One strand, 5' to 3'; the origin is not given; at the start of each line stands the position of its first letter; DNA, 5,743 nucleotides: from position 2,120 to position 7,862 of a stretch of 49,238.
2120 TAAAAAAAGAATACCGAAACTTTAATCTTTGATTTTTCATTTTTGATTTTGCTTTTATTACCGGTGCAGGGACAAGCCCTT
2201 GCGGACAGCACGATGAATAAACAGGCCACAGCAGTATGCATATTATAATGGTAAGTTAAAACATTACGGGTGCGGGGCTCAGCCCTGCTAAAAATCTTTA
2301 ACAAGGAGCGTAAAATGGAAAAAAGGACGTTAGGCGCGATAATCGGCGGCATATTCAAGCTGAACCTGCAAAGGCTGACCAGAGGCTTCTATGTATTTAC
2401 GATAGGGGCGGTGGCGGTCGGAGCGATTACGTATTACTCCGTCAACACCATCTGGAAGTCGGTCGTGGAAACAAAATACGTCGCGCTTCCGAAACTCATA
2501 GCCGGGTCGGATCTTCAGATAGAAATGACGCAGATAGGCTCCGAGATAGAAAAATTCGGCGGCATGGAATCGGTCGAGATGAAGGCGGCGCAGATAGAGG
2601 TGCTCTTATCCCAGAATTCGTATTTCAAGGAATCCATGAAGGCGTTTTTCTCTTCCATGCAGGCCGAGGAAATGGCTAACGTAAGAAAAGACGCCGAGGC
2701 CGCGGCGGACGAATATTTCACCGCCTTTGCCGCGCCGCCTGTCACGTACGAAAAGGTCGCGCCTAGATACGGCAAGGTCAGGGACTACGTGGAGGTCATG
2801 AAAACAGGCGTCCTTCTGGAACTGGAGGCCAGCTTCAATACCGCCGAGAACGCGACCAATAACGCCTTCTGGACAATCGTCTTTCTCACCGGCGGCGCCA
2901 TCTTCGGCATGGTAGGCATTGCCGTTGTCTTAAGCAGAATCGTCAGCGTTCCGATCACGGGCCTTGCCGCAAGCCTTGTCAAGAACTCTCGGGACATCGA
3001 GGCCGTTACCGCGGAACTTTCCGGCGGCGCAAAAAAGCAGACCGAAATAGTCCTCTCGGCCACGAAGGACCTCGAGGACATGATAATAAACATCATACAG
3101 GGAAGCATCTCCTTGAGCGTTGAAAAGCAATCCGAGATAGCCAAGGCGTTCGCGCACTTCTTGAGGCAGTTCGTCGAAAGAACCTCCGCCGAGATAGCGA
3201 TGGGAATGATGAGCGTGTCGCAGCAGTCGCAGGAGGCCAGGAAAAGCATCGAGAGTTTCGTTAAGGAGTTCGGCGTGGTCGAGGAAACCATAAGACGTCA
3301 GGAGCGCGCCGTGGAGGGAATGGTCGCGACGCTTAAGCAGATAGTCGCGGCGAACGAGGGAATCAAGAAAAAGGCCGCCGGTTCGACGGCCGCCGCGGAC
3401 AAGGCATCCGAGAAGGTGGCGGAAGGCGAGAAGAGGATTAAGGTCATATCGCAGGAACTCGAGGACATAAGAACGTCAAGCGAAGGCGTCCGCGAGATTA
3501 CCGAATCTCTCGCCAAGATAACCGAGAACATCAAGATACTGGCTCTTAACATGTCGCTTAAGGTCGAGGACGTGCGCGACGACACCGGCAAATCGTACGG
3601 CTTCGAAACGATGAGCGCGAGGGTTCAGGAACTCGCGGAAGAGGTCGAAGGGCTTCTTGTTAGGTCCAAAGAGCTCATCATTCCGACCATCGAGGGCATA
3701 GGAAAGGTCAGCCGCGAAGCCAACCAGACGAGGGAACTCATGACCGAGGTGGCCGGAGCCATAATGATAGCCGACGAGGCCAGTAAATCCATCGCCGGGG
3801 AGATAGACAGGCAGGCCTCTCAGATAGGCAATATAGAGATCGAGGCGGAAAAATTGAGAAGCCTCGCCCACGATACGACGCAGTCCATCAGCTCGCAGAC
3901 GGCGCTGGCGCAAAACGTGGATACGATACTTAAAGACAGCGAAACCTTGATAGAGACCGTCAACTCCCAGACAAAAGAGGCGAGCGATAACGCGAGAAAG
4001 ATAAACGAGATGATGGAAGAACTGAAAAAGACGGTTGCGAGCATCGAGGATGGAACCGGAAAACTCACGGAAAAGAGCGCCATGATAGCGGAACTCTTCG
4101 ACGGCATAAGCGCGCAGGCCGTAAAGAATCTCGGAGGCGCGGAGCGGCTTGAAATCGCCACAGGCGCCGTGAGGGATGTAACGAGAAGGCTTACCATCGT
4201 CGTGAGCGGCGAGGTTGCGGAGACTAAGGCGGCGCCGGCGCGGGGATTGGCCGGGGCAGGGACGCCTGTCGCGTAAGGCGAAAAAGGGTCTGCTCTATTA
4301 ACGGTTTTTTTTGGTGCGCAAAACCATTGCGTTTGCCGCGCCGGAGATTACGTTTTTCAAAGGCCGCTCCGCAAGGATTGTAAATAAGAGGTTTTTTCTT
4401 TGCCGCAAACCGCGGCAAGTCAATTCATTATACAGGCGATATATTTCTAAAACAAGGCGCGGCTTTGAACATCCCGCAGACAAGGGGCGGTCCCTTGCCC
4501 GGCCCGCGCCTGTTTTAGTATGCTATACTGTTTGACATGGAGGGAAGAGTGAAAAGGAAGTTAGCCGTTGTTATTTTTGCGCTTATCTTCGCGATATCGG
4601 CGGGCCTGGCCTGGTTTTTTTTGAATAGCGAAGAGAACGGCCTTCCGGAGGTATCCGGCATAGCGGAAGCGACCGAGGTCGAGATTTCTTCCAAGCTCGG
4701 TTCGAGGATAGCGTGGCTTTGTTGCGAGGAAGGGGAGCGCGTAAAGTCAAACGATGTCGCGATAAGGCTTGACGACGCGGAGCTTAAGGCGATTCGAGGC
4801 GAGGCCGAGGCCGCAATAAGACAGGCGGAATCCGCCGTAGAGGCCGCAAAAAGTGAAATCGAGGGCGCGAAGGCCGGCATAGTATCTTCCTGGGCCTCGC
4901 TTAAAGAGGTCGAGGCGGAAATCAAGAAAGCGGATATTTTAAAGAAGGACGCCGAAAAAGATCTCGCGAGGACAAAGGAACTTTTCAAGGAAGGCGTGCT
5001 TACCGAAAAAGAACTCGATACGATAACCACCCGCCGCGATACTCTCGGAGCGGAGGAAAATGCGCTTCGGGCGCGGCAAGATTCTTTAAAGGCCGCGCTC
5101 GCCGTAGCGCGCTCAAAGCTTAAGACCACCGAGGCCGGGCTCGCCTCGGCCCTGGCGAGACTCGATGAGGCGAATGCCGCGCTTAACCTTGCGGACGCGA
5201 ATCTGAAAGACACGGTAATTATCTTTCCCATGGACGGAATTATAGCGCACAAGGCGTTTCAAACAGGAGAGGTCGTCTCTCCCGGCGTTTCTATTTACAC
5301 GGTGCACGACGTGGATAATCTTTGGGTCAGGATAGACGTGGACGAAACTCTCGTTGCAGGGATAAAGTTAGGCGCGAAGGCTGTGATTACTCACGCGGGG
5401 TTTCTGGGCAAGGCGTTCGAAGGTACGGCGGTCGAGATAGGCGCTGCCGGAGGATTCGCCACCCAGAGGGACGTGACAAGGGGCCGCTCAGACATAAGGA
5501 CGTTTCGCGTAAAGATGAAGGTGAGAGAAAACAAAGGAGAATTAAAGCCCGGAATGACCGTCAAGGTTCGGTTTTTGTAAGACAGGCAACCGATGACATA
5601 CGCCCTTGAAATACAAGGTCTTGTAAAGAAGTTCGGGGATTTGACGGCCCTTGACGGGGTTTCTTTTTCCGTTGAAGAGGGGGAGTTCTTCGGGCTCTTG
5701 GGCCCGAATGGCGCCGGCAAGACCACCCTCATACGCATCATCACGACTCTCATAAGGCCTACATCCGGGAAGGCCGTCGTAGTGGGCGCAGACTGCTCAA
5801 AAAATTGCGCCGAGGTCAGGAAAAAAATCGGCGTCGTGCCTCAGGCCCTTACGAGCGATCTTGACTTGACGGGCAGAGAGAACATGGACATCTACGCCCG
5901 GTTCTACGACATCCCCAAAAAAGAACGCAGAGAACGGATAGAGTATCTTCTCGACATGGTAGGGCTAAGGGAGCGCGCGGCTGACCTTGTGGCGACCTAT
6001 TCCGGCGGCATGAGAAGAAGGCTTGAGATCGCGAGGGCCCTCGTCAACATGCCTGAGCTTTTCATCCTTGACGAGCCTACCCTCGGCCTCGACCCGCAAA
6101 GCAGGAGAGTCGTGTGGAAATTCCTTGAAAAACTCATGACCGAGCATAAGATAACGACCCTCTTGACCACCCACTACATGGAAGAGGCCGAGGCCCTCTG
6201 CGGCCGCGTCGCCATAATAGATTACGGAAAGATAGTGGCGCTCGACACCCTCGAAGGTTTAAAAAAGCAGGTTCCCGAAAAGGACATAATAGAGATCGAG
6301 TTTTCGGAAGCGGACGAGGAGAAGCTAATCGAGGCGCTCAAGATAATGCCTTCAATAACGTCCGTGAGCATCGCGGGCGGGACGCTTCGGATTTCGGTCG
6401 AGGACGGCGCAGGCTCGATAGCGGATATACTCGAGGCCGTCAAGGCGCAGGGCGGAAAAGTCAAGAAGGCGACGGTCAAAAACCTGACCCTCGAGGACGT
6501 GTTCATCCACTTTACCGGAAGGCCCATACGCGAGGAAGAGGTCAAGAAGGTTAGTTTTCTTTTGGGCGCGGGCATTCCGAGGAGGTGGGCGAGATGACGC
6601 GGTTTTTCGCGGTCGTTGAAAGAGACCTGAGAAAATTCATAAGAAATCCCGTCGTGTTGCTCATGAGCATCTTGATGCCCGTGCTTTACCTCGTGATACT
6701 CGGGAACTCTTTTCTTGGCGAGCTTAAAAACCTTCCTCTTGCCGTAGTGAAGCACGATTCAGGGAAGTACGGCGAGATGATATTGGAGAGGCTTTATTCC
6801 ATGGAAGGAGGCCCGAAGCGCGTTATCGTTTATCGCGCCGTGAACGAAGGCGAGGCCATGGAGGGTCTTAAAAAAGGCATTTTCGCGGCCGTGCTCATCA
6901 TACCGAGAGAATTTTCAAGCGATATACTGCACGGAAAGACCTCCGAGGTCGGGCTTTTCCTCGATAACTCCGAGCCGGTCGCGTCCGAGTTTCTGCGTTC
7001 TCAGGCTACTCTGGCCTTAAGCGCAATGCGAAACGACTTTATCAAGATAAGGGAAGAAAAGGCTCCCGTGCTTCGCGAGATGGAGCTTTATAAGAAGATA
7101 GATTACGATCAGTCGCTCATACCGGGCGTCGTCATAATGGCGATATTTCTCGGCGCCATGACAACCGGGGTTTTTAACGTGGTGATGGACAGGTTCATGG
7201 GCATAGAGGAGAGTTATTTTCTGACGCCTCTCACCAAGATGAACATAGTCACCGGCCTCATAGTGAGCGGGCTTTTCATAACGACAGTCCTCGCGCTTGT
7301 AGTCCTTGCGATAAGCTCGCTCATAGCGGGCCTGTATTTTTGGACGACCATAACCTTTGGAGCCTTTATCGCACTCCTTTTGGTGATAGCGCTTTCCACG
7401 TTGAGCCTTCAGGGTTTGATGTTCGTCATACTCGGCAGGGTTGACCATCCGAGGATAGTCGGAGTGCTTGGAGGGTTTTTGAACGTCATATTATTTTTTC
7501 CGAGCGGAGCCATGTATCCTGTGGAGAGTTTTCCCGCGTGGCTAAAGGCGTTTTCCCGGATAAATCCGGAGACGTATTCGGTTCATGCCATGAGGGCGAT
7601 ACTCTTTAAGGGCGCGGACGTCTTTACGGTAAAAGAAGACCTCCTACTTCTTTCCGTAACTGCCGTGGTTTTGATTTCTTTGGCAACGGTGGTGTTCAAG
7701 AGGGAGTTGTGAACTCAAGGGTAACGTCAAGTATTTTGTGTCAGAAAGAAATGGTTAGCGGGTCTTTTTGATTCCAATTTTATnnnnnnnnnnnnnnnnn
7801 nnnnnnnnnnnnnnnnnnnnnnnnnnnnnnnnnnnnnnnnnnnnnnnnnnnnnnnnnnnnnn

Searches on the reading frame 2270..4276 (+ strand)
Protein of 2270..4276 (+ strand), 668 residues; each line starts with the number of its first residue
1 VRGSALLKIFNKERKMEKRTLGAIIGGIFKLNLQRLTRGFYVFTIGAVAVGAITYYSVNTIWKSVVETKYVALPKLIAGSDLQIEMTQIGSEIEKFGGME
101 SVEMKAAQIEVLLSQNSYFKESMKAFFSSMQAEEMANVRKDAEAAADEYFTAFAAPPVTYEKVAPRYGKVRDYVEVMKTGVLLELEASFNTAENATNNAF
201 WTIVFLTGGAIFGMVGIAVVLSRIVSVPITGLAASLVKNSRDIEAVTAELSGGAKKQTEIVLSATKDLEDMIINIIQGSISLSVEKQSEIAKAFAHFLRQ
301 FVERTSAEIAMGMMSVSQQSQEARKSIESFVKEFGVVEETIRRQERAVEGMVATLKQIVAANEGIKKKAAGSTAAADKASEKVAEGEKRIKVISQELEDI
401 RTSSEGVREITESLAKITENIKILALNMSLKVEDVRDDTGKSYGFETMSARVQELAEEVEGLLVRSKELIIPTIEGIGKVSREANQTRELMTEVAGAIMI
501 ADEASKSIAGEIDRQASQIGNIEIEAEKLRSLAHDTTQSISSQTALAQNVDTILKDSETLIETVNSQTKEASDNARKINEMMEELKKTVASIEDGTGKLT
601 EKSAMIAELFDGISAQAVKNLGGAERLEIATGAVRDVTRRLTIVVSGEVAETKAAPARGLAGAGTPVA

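Call 21: search_protein_families(library=pfam, proteins=[window:2270-4276:+], max_evalue=0.001)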
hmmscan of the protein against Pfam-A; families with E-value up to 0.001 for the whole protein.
window:2270-4276:+ (668 aa): 1 family
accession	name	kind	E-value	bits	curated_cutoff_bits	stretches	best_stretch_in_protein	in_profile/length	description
PF00015.26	MCPsignal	-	1.7e-08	34.9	34.6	1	375-540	3-165/172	Methyl-accepting chemotaxis protein (MCP) signalling domain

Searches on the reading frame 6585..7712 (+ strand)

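Call 21: search_protein_families(library=pfam, proteins=[window:6585-7712:+], max_evalue=0.001)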
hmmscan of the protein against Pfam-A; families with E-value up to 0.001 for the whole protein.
window:6585-7712:+ (375 aa): 3 families
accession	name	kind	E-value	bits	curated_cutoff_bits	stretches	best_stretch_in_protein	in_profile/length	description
PF12698.13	ABC2_membrane_3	-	8.2e-34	117.7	31.6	1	24-368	3-346/347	ABC-2 family transporter protein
PF01061.29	ABC2_membrane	-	1.1e-24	87.6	26.9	1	178-341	50-211/211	ABC-2 type transporter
PF12679.13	ABC2_membrane_2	-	0.00019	21.2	27.2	0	9-374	2-281/283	ABC-2 family transporter protein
